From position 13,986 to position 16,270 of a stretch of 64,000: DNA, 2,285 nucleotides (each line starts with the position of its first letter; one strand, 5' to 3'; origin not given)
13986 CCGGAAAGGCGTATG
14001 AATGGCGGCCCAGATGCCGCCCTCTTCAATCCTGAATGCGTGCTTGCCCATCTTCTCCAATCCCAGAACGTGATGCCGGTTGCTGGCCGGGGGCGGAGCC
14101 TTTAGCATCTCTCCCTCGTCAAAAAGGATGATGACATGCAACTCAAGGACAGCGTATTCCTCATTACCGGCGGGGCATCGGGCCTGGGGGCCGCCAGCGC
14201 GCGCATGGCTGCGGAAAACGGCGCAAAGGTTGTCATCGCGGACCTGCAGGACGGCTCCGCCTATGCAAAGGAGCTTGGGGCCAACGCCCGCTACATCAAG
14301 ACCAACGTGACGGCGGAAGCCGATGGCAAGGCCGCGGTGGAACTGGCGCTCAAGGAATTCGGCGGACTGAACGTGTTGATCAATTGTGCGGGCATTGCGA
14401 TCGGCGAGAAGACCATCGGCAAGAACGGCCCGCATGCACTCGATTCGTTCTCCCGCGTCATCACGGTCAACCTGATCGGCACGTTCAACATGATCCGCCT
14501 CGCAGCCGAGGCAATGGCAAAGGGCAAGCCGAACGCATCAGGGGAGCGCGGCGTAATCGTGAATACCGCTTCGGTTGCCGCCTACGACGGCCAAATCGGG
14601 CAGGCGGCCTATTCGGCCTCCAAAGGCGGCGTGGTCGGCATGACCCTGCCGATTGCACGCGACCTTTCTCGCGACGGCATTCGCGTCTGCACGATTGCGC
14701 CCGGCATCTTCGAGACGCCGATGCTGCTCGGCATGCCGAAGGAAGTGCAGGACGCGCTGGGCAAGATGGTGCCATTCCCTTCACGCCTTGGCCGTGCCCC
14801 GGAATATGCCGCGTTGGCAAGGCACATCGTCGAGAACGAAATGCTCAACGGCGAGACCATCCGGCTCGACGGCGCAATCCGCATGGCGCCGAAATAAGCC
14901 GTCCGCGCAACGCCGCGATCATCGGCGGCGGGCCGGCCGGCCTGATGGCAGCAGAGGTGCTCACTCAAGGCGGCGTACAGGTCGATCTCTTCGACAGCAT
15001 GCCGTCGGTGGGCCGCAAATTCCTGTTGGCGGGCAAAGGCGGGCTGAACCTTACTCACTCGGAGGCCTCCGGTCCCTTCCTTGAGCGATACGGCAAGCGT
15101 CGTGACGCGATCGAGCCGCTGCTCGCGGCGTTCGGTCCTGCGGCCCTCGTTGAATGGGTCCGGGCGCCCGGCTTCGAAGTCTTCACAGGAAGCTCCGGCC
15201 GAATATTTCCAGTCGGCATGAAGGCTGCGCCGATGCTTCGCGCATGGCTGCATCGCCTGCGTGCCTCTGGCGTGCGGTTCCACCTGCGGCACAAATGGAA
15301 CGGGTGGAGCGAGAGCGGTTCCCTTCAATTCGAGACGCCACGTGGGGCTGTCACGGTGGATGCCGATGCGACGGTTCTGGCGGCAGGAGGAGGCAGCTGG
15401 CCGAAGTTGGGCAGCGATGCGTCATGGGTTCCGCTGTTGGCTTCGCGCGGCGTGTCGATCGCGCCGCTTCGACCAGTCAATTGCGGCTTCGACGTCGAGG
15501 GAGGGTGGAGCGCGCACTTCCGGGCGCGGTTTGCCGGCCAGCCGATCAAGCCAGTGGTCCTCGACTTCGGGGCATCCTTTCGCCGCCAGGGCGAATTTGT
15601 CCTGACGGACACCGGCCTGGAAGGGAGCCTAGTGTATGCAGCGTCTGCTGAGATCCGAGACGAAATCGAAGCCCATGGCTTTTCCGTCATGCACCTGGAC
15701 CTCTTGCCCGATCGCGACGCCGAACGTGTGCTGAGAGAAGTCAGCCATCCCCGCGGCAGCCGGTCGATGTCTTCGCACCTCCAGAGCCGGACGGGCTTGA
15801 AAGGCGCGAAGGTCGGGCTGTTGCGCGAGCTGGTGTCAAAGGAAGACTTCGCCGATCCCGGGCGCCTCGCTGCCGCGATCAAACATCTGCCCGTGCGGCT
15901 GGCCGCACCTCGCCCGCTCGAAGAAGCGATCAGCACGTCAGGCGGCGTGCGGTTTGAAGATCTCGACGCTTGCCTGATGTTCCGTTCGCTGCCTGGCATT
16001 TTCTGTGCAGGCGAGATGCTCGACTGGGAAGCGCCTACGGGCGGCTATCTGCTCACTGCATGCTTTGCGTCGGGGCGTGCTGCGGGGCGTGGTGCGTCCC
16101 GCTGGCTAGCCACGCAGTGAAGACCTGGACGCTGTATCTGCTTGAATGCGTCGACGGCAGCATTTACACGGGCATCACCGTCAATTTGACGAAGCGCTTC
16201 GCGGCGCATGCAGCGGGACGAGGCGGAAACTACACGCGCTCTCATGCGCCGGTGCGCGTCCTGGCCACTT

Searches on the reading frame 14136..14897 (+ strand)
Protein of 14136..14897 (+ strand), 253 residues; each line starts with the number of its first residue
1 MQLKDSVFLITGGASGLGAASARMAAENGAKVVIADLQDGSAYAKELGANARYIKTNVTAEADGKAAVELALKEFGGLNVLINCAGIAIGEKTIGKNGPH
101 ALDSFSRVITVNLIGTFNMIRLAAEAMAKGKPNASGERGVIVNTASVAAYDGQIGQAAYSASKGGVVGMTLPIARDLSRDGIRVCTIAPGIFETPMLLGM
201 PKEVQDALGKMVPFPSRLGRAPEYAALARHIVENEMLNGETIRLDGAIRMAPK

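Call 7: search_protein_families(library=pfam, proteins=[window:14136-14897:+], max_evalue=0.001)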
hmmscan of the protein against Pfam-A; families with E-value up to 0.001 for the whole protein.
window:14136-14897:+ (253 aa): 3 families
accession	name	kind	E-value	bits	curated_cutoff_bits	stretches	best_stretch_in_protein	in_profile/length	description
PF00106.31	adh_short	-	3e-45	154.6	26.6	1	7-197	2-187/195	short chain dehydrogenase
PF13561.12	adh_short_C2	-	2.1e-39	136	27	1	14-246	3-233/236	Enoyl-(Acyl carrier protein) reductase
PF08659.16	KR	-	1.5e-06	28.7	22.6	1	7-162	2-152/180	KR domain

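Call 8: search_protein_families(library=ncbifam, proteins=[window:14136-14897:+], max_evalue=0.00001)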
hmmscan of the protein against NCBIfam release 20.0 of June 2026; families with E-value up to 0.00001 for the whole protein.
window:14136-14897:+ (253 aa): 205 families (the best 25 are shown)
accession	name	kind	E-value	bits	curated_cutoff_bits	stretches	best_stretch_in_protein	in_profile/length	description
NF006072.0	PRK08217.1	subfamily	1.5e-55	188.8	298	1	1-250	1-253/253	3-ketoacyl-(acyl-carrier-protein) reductase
NF004198.0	PRK05653.1-3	equivalog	1.9e-50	171.7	296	1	3-247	5-245/248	3-oxoacyl-ACP reductase FabG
NF005559.1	PRK07231.1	subfamily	6.6e-46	156.8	215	1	3-248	2-247/249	glucose 1-dehydrogenase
TIGR01830.1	3oxo_ACP_reduc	equivalog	2.1e-42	145.5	297.75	1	9-248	2-238/239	3-oxoacyl-[acyl-carrier-protein] reductase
NF009466.0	PRK12826.1-2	subfamily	2.6e-38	131.9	222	1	6-248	4-244/248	3-oxoacyl-ACP reductase FabG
NF004791.0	PRK06138.1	equivalog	3.3e-38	131.4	312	1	1-247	1-248/252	SDR family oxidoreductase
NF052558.1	MBtsdlDhBudC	equivalog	4.1e-38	131.4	270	1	4-247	2-240/250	meso-2,3-butanediol dehydrogenase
NF053702.1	TrHdxCHCADhChcB1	equivalog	1.6e-37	129.2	400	1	3-204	2-200/250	trans-4-hydroxycyclohexanecarboxylate dehydrogenase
NF009464.0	PRK12824.1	subfamily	3.7e-37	128.3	269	1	7-250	4-244/245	3-oxoacyl-ACP reductase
NF005067.0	PRK06484.1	equivalog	3.8e-36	124.7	713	1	4-247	8-250/524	short chain dehydrogenase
NF053701.1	CsHdxCHCADhChcB2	equivalog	5.7e-36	124.3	350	1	4-246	2-240/245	cis-4-hydroxycyclohexanecarboxylate dehydrogenase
TIGR01829.1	AcAcCoA_reduct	subfamily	6e-36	124.3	302.1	1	7-248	2-240/242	acetoacetyl-CoA reductase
NF004818.0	PRK06172.1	equivalog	6.4e-36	124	336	1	1-246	3-248/253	SDR family oxidoreductase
NF004713.0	PRK06057.1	equivalog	1.8e-35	122.7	404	1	2-248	6-249/257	3-oxoacyl-ACP reductase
NF009093.0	PRK12429.1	subfamily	3.9e-35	121.4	258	1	1-197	1-192/259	3-hydroxybutyrate dehydrogenase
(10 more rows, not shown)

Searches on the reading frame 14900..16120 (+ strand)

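Call 7: search_protein_families(library=pfam, proteins=[window:14900-16120:+], max_evalue=0.001)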
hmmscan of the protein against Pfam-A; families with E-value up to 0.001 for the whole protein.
window:14900-16120:+ (406 aa): 7 families
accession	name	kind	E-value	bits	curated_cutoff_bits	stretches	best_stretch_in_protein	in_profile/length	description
PF03486.20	HI0933_like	-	7.7e-71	238.8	50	1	5-397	3-243/244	HI0933-like protein Rossmann domain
PF22780.1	HI0933_like_1st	-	4.2e-23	82.4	27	1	191-345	1-165/165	HI0933-like protein barrel and H2TH domain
PF01266.30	DAO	-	2.9e-07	30.8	27.9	1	46-195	87-236/353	FAD dependent oxidoreductase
PF07992.20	Pyr_redox_2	-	1.2e-05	25.3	26.1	0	5-37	3-31/291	Pyridine nucleotide-disulphide oxidoreductase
PF01494.25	FAD_binding_3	-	1.5e-05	24.8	22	1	5-34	4-33/349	FAD binding domain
PF00070.33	Pyr_redox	-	2e-05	25.4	22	0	5-40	2-37/82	Pyridine nucleotide-disulphide oxidoreductase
PF13450.12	NAD_binding_8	-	3.6e-05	24.4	21.9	1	7-38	1-32/68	NAD(P)-binding Rossmann-like domain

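Call 8: search_protein_families(library=ncbifam, proteins=[window:14900-16120:+], max_evalue=0.00001)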
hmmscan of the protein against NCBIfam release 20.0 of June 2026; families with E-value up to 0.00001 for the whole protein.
window:14900-16120:+ (406 aa): 7 families
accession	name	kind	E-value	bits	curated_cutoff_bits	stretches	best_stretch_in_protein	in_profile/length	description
TIGR03862.1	flavo_PP4765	subfamily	7.1e-156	518.8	242.65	1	25-403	1-375/376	TIGR03862 family flavoprotein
TIGR00275.1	TIGR00275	subfamily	5.8e-84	282.2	183.8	1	6-397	2-401/401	aminoacetone oxidase family FAD-binding enzyme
TIGR01318.1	gltD_gamma_fam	subfamily_domain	8.8e-07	27.8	482.95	1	4-39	143-178/467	glutamate synthase, small subunit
NF009409.0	PRK12770.1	subfamily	1.4e-06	27.6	343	1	3-38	19-54/360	putative glutamate synthase subunit beta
NF009451.0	PRK12809.1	equivalog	2.2e-06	26.2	1154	1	4-39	312-347/639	formate-dependent uric acid utilization protein YgfT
NF009408.0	PRK12769.1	equivalog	5.6e-06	24.8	1003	1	3-39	328-364/659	formate-dependent uric acid utilization protein AegA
NF005547.0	PRK07208.1-3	equivalog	9.2e-06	24.6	380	0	3-38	5-40/465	hypothetical protein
